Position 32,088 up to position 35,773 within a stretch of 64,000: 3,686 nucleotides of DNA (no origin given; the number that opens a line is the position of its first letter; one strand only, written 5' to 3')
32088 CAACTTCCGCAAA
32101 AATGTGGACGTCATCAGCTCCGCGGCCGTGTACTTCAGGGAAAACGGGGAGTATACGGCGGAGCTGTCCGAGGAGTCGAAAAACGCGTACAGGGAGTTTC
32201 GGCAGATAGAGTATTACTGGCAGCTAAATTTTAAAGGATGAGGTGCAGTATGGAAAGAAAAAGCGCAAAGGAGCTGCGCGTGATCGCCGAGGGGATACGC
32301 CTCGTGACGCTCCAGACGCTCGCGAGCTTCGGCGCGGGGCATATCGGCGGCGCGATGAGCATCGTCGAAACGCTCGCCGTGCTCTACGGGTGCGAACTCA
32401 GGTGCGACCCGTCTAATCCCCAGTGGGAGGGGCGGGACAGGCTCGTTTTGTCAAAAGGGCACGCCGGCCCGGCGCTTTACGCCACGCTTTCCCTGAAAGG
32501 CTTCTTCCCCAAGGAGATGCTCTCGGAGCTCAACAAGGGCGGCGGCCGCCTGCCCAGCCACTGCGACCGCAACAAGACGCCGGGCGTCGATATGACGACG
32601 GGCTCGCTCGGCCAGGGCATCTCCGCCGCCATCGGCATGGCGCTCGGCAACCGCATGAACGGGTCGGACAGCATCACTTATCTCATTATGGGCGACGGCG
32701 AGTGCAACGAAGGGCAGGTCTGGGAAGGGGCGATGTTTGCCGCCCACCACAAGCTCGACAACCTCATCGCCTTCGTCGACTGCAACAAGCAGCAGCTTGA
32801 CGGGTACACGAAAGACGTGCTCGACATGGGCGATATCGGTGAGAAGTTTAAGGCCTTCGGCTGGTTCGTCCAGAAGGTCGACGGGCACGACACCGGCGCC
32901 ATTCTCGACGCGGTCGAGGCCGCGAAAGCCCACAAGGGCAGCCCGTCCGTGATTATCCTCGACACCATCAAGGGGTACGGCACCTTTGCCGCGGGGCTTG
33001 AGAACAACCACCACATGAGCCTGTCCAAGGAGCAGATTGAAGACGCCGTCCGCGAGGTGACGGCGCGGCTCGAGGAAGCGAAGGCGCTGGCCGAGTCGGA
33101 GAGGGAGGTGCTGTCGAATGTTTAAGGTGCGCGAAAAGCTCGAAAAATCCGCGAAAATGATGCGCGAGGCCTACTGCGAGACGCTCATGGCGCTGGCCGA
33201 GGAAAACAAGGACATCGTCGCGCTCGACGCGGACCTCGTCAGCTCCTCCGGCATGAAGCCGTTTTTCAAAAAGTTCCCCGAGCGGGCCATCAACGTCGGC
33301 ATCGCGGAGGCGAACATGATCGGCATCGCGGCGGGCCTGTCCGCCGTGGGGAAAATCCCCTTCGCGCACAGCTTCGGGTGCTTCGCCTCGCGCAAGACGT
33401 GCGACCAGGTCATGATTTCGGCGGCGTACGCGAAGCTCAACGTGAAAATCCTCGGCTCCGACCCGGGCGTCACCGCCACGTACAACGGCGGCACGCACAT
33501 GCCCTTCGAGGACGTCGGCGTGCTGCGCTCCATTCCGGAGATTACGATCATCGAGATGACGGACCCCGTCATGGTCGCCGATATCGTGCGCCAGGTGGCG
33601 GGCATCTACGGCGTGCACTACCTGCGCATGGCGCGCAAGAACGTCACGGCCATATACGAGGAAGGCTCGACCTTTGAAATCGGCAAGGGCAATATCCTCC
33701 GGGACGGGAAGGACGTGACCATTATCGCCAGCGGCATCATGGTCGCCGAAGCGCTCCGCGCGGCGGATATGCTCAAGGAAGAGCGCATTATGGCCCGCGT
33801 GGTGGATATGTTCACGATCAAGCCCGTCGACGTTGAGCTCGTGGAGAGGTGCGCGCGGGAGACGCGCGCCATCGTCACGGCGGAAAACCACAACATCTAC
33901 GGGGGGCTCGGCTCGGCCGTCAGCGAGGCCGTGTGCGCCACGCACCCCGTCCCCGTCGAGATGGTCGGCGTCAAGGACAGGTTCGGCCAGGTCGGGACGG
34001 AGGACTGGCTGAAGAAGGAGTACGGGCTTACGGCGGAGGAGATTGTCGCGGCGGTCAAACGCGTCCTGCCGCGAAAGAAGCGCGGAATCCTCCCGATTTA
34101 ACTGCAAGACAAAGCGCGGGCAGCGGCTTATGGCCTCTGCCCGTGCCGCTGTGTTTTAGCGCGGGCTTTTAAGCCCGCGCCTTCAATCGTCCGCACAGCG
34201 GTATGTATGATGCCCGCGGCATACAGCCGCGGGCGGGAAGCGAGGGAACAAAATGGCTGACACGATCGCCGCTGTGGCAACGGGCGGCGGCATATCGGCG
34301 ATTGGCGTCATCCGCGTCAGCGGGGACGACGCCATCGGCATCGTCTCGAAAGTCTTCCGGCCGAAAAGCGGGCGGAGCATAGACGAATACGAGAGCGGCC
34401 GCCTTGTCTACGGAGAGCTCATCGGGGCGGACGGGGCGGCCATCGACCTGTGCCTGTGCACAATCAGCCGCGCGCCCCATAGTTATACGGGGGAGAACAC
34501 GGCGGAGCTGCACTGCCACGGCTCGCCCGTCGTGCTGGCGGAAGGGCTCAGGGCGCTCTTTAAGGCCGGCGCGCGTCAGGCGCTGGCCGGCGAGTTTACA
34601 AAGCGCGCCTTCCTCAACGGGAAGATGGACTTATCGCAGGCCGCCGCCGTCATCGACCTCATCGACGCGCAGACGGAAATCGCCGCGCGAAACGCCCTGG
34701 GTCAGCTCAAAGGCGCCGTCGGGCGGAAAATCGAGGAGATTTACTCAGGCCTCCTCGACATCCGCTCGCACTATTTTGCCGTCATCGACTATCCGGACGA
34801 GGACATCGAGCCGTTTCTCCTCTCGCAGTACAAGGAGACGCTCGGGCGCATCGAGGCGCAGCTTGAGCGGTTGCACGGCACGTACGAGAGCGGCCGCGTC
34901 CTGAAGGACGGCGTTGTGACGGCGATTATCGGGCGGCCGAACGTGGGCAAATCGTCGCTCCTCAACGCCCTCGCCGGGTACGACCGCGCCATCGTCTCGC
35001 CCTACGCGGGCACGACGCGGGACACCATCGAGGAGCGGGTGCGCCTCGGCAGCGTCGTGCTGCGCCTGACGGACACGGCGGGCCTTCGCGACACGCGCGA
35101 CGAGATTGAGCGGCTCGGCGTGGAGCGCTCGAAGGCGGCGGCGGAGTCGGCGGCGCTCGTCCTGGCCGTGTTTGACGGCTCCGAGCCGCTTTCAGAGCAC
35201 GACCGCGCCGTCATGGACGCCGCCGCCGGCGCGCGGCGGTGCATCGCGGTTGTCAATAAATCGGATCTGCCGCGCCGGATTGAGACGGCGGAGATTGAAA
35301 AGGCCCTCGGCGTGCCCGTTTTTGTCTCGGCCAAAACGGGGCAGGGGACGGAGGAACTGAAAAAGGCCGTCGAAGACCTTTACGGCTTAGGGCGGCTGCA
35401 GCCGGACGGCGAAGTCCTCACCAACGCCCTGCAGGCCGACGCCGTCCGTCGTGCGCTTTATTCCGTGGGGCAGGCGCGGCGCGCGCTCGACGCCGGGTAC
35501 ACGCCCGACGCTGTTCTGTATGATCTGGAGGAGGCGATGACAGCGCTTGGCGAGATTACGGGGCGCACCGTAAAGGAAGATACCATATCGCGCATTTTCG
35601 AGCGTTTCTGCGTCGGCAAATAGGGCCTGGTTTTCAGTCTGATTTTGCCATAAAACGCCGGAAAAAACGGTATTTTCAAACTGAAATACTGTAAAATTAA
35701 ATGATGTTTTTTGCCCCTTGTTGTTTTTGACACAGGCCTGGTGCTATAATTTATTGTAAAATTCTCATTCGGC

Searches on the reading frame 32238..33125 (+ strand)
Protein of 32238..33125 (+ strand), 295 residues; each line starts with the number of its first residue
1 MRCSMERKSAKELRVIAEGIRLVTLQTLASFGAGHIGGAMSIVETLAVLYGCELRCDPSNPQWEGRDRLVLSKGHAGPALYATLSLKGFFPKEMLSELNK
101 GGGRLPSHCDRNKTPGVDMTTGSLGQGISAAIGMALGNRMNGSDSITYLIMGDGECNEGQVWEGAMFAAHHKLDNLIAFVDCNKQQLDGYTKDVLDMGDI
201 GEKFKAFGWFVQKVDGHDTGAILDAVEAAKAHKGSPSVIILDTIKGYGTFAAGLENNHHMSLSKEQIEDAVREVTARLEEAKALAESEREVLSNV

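Call 42: search_protein_families(library=pfam, proteins=[window:32238-33125:+], max_evalue=0.00001)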
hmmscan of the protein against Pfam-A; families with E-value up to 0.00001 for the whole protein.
window:32238-33125:+ (295 aa): 3 families
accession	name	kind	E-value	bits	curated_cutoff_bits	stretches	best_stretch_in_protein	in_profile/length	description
PF00456.26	Transketolase_N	-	3.3e-57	194.4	22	1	16-270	5-271/334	Transketolase, thiamine diphosphate binding domain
PF00676.26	E1_dh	-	5.2e-14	52.3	22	1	77-233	57-211/300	Dehydrogenase E1 component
PF13292.11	DXP_synthase_N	-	1.4e-09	38.1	21.2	1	7-185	12-173/274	1-deoxy-D-xylulose-5-phosphate synthase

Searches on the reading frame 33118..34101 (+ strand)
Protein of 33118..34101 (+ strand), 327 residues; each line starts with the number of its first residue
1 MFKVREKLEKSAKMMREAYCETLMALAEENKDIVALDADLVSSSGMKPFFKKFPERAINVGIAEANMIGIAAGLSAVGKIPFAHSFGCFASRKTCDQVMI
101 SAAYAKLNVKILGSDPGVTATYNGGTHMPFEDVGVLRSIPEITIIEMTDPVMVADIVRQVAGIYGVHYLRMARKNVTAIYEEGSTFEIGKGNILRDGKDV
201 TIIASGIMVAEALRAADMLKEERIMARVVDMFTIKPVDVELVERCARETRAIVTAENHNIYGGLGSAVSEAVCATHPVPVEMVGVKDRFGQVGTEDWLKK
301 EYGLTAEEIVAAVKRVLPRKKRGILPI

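Call 42: search_protein_families(library=pfam, proteins=[window:33118-34101:+], max_evalue=0.00001)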
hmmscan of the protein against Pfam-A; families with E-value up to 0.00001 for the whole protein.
window:33118-34101:+ (327 aa): 3 families
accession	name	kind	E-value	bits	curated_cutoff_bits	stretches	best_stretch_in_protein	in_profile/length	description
PF02780.25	Transketolase_C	-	2.5e-33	115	25.9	1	189-309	1-124/124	Transketolase, C-terminal domain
PF02779.29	Transket_pyr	-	2.7e-28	99.2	27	1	14-176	4-172/174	Transketolase, pyrimidine binding domain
PF22613.1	Transketolase_C_1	-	4.7e-06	27.2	27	0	197-304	11-112/113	Transketolase-like TK C-terminal domain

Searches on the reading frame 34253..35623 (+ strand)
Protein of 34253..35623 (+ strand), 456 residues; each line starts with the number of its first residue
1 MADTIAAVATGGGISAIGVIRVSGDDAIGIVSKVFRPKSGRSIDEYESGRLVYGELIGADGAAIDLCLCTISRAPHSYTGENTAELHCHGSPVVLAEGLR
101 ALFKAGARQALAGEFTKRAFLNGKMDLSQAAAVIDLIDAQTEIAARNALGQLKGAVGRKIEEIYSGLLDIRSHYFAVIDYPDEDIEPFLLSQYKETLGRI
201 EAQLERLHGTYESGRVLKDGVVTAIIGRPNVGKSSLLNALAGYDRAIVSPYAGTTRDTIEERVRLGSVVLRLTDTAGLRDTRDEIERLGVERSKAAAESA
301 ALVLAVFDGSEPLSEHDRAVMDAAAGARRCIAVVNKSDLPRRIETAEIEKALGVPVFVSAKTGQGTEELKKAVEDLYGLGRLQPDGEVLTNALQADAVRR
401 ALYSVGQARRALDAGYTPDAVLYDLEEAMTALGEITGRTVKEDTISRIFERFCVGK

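Call 42: search_protein_families(library=pfam, proteins=[window:34253-35623:+], max_evalue=0.00001)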
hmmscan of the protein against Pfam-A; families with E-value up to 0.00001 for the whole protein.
window:34253-35623:+ (456 aa): 5 families
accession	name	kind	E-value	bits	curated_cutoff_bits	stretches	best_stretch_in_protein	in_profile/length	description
PF12631.12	MnmE_helical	-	2.3e-51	175.3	40.1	1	127-453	1-211/211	MnmE helical domain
PF10396.14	TrmE_N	-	1.7e-36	125.4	29.8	1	4-124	1-117/117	GTP-binding protein TrmE N-terminus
PF01926.29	MMR_HSR1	-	9.3e-25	87.4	21.9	1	224-336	3-113/113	50S ribosome-binding GTPase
PF02421.24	FeoB_N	-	6.6e-14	52.2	27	1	223-373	3-156/156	Ferrous iron transport protein B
PF03193.22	RsgA_GTPase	-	8.6e-07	29.4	30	0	216-245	103-131/174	RsgA GTPase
